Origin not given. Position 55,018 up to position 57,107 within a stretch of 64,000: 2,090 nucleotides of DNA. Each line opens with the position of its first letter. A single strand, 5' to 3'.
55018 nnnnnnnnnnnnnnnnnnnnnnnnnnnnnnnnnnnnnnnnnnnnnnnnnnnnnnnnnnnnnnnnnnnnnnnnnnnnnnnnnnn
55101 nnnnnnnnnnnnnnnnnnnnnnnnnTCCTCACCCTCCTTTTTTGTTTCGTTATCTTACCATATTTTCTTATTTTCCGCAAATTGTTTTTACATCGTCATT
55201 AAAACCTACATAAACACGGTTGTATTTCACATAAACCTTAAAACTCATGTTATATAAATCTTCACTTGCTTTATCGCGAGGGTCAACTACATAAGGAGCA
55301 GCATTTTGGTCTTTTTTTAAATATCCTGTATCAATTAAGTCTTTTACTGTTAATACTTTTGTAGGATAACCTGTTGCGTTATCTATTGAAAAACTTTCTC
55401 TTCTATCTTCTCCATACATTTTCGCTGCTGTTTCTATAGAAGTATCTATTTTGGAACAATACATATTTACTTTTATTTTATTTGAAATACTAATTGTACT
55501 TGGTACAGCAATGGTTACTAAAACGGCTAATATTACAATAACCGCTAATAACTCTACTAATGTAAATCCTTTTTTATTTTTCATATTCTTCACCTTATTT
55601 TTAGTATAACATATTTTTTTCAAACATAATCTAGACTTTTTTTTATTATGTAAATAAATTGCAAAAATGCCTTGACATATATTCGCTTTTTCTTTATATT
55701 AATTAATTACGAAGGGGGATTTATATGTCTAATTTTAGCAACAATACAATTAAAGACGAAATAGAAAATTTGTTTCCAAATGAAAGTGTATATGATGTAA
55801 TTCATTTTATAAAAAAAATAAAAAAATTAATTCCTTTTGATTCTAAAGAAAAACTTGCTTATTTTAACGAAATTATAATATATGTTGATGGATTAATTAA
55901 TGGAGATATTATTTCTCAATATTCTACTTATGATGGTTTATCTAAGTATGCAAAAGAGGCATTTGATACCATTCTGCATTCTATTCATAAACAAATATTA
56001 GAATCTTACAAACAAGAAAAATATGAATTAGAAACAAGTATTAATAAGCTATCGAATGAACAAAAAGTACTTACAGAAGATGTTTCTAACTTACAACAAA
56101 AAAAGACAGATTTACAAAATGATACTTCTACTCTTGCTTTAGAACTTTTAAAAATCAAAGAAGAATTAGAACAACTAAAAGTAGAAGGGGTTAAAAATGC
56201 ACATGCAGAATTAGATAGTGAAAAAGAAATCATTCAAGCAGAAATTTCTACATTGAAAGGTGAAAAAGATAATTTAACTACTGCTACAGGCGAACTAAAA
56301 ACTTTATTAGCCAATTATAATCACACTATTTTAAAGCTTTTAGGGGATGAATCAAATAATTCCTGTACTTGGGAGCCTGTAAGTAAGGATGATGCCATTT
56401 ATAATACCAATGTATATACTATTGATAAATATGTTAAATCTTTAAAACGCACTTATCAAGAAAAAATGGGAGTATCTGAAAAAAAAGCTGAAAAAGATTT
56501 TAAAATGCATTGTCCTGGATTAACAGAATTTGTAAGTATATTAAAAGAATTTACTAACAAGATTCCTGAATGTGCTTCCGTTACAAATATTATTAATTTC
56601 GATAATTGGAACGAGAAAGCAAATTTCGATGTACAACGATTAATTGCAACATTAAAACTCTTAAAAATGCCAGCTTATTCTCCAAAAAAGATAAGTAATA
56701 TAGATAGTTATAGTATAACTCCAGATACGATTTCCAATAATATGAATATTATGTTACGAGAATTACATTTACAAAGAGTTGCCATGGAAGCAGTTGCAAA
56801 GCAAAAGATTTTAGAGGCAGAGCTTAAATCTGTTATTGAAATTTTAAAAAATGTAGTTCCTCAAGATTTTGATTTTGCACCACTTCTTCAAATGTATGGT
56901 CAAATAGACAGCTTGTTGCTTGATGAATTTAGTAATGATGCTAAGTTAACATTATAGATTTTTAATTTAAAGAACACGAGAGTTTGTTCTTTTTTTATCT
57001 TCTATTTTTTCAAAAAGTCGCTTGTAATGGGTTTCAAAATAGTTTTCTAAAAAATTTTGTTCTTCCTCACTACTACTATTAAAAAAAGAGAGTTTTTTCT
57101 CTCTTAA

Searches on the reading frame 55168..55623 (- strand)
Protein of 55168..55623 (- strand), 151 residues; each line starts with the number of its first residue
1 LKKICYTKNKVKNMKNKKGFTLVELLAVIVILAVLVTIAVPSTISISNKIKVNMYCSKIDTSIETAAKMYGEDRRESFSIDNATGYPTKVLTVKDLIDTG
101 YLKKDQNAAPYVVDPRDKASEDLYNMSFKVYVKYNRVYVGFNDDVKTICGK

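Call 3: search_protein_families(library=pfam, proteins=[window:55168-55623:-], max_evalue=0.01)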
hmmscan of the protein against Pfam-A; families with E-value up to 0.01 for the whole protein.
window:55168-55623:- (151 aa): 1 family
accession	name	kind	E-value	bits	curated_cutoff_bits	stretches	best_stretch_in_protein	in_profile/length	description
PF07963.17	N_methyl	-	3.5e-09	36.3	21.2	1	14-39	1-26/27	Prokaryotic N-terminal methylation motif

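Call 59: search_protein_families(library=ncbifam, proteins=[window:55168-55623:-], max_evalue=0.1)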
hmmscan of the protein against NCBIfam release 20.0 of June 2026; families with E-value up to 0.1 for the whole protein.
window:55168-55623:- (151 aa): 13 families
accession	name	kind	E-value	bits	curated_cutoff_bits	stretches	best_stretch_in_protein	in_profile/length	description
NF040999.1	pilin_ComGC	equivalog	2e-08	34.3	75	1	17-80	1-63/84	competence type IV pilus major pilin ComGC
TIGR02532.1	IV_pilin_GFxxxE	domain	6.7e-08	32.1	16.3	1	17-40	1-24/24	prepilin-type N-terminal cleavage/methylation domain-containing protein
TIGR01710.1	typeII_sec_gspG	equivalog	7.3e-08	32.5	88.85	1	18-73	1-55/134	type II secretion system major pseudopilin GspG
NF007862.0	PRK10574.1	equivalog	3.3e-06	27.3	138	1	14-43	1-30/145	prepilin peptidase-dependent pilin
NF040982.1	ComGD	equivalog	1.7e-05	25.2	70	1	17-68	1-52/139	competence type IV pilus minor pilin ComGD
NF041013.1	T4P_ComGE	equivalog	2.4e-05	24.3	49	1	15-51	1-37/83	competence type IV pilus minor pilin ComGE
TIGR02596.1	TIGR02596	subfamily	5.8e-05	23.3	70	1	20-69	1-50/196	Verru_Chthon cassette protein D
NF041775.1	typeIV_PilA_Myxo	equivalog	5.9e-05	23.1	400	1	17-68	10-60/214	type IV pilin protein PilA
TIGR01708.2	typeII_sec_gspH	equivalog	0.00038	20.5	80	1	18-49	2-33/169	type II secretion system minor pseudopilin GspH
NF007800.0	PRK10506.1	equivalog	0.00063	19.6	158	1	12-51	3-42/163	prepilin peptidase-dependent protein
NF038304.1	EPS_HpsC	equivalog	0.0017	18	200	1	10-49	13-52/318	hormogonium polysaccharide secretion pseudopilin HpsC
TIGR02599.1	TIGR02599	subfamily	0.019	14.2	256.5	1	19-48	1-30/361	Verru_Chthon cassette protein C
NF041002.1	pilin_ComGF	equivalog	0.023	14.9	80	1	17-50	1-34/139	competence type IV pilus minor pilin ComGF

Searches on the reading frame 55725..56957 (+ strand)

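Call 3: search_protein_families(library=pfam, proteins=[window:55725-56957:+], max_evalue=0.01)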
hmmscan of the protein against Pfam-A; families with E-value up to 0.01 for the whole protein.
window:55725-56957:+ (410 aa): 1 family
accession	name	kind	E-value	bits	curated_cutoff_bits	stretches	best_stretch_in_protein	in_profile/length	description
PF11652.13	FAM167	-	0.0046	17.6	25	0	132-171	3-44/85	FAM167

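Call 4: search_protein_families(library=padloc, proteins=[window:55725-56957:+], max_evalue=0.01)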
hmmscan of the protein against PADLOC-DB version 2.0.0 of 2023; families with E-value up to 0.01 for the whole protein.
window:55725-56957:+ (410 aa): 4 families
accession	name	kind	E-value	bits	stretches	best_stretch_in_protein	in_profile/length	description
PDLC00551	JetC2|JetC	-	7.2e-06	22.1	1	91-260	861-1032/1365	DUF3584 domain; MukB-like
PDLC02709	PbeC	-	0.00033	17.4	1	61-134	395-467/661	PbeC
PDLC00580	JetC3|JetC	-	0.0022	14.3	1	81-246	241-407/1068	DUF3584 domain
PDLC00503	JetC1|JetC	-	0.0093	12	0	89-267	664-837/1146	DUF3584 domain; MukB-like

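Call 5: search_protein_families(library=ncbifam, proteins=[window:55725-56957:+], max_evalue=0.01)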
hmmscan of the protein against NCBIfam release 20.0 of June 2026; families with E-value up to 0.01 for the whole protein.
window:55725-56957:+ (410 aa): 7 families
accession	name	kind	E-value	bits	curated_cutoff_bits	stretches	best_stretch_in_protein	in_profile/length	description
TIGR04523.1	Mplasa_alph_rch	subfamily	1e-06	27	270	1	74-221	464-617/745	helix-rich protein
NF045487.1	ASRP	equivalog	0.00017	20.3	300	1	92-200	165-276/593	archaea-specific SMC-related protein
TIGR02168.1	SMC_prok_B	equivalog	0.00019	19.3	567.35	1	92-208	255-373/1181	chromosome segregation protein SMC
TIGR04211.1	SH3_and_anchor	equivalog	0.00093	18.9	65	1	91-186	67-160/198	TIGR04211 family SH3 domain-containing protein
TIGR02169.1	SMC_prok_A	equivalog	0.0012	16.6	729.4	1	94-248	672-826/1165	chromosome segregation protein SMC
NF005606.0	PRK07352.1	equivalog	0.0024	17.7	137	1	71-174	36-136/175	F0F1 ATP synthase subunit B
NF003034.1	PRK03918.1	equivalog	0.0095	13.9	700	0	85-195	324-428/878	DNA double-strand break repair ATPase Rad50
